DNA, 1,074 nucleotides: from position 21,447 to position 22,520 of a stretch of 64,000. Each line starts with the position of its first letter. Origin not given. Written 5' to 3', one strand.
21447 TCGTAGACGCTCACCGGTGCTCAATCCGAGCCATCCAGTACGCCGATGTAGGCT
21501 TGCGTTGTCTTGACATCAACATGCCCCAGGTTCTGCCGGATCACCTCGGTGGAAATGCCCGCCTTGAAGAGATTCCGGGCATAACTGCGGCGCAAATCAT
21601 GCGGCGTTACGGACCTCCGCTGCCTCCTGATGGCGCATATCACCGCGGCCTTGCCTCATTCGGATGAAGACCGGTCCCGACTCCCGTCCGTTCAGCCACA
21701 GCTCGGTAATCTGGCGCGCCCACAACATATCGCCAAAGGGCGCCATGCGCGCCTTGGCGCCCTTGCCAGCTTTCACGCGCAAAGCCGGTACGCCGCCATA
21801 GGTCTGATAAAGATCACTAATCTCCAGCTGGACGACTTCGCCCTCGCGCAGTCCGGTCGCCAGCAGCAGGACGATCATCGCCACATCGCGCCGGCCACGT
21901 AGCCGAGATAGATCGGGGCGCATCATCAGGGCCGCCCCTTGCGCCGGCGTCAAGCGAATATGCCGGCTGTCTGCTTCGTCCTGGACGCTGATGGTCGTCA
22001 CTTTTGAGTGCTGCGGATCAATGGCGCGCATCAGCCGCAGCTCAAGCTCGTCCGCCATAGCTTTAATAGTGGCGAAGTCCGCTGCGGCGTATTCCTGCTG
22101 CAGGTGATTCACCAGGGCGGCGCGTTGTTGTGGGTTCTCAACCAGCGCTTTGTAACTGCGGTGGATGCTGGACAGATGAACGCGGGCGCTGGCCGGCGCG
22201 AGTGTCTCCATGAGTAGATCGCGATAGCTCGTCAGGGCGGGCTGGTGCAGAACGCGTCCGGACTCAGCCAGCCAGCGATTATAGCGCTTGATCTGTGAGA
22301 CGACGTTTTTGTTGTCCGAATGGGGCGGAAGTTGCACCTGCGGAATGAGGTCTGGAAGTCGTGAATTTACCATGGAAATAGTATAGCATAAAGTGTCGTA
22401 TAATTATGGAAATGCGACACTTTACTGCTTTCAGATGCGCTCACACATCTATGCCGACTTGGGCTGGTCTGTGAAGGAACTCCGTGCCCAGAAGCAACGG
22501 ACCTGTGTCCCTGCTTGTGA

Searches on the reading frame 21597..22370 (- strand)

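Call 94: search_protein_families(library=pfam, max_evalue=0.001, proteins=[window:21597-22370:-])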
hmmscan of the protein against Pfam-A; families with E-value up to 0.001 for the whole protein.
window:21597-22370:- (257 aa): 1 family
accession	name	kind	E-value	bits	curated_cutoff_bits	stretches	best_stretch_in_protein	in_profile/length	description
PF00589.27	Phage_integrase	-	7.7e-07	29.5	27.1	1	142-239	5-101/172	Phage integrase family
